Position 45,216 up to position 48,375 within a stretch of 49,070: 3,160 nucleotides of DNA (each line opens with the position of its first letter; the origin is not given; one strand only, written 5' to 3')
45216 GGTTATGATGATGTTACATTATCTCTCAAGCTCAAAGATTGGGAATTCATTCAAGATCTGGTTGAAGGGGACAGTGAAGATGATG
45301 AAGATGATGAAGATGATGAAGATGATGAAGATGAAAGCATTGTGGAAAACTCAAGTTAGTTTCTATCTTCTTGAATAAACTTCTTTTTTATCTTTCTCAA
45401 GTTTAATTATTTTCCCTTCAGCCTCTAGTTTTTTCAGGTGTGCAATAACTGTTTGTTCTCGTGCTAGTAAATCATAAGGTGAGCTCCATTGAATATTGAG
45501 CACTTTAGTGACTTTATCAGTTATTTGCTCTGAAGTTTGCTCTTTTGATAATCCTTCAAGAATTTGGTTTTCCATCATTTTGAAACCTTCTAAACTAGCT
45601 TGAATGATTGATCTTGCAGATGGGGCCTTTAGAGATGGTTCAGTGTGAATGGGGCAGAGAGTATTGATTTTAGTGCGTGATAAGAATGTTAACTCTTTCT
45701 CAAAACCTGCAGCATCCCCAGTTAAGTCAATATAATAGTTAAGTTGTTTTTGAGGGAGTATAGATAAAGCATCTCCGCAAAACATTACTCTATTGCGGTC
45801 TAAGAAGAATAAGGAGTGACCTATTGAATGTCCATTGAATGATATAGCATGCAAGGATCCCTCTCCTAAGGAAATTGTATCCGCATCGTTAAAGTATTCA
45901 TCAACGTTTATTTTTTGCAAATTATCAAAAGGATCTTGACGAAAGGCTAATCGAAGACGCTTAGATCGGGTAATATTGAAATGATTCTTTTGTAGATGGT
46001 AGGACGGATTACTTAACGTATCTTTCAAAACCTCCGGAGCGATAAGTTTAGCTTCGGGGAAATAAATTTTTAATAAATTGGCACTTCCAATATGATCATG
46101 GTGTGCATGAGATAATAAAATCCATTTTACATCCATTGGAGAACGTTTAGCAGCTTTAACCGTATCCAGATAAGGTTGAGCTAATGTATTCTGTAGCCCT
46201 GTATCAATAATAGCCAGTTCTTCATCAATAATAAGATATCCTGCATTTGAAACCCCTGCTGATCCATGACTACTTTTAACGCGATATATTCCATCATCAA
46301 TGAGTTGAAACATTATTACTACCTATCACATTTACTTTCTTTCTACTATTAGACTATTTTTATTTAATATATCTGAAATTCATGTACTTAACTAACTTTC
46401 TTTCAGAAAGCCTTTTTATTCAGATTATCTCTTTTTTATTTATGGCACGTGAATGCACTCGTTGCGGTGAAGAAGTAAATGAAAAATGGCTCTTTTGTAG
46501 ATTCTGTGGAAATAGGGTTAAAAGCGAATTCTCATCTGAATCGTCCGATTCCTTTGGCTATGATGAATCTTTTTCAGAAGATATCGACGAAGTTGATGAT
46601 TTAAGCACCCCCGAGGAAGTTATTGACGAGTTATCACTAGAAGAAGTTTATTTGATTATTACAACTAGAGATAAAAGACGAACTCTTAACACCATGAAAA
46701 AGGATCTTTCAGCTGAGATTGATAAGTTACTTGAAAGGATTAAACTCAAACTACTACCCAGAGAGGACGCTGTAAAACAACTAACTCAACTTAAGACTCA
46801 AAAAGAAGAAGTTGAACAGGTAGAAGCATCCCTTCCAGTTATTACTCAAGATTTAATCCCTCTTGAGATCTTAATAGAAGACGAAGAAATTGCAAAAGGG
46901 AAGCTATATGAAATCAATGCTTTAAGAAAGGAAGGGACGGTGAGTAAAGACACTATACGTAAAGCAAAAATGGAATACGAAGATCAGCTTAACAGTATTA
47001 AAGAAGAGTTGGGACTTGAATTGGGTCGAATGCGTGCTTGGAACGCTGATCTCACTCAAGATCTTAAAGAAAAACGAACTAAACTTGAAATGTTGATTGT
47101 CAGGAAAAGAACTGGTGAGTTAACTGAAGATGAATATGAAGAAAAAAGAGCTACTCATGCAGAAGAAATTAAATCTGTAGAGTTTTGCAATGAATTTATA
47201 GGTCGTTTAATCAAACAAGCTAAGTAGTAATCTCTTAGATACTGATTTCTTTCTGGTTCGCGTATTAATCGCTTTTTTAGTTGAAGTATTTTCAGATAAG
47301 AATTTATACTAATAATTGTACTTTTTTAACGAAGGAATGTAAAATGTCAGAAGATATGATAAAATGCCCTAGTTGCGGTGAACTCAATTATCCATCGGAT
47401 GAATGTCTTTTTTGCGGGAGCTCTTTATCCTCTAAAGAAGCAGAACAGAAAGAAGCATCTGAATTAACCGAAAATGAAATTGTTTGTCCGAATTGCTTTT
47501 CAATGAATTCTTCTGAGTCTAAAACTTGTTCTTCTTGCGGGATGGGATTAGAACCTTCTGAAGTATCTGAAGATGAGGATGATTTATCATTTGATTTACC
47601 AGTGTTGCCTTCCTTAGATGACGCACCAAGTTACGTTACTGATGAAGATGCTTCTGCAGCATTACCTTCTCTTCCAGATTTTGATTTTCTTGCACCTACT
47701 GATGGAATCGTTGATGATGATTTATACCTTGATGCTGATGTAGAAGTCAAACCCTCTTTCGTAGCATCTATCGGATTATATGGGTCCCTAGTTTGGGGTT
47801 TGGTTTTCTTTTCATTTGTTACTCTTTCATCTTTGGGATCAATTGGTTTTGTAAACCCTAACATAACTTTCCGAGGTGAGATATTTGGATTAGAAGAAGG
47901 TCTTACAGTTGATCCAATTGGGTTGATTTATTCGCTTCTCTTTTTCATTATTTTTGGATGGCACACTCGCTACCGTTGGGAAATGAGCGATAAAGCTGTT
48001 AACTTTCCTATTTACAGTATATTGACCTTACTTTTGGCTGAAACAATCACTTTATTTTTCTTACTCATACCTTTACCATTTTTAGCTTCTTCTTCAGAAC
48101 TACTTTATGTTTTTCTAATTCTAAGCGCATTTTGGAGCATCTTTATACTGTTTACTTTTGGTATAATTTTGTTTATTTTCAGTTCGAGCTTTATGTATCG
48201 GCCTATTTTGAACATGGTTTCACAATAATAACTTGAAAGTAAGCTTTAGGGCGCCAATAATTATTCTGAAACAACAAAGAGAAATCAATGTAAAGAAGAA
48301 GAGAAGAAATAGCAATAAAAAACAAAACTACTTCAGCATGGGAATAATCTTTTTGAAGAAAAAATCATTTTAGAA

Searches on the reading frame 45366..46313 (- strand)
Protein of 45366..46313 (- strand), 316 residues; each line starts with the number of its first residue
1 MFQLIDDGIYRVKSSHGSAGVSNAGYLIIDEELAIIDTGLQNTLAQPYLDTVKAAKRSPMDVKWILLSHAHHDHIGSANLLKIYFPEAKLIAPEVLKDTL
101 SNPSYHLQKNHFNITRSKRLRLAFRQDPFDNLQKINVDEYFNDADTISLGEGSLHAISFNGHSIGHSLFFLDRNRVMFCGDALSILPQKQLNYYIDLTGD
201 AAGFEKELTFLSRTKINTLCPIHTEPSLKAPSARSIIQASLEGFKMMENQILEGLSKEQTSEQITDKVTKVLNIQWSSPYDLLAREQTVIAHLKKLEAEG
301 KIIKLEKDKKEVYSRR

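Call 76: search_protein_families(library=pfam, proteins=[window:45366-46313:-], max_evalue=0.00001)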
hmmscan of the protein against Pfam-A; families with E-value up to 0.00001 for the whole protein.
window:45366-46313:- (316 aa): 1 family
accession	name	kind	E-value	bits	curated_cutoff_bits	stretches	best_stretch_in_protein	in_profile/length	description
PF00753.33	Lactamase_B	-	5.4e-21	75.9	22.7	1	20-221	4-194/196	Metallo-beta-lactamase superfamily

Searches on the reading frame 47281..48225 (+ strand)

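Call 76: search_protein_families(library=pfam, proteins=[window:47281-48225:+], max_evalue=0.00001)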
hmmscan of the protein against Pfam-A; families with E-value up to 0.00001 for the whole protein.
window:47281-48225:+ (315 aa): 1 family
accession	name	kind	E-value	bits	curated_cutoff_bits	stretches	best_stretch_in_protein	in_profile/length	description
PF13248.11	Zn_ribbon_3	-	7.8e-06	25.6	27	0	66-90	2-26/26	zinc-ribbon domain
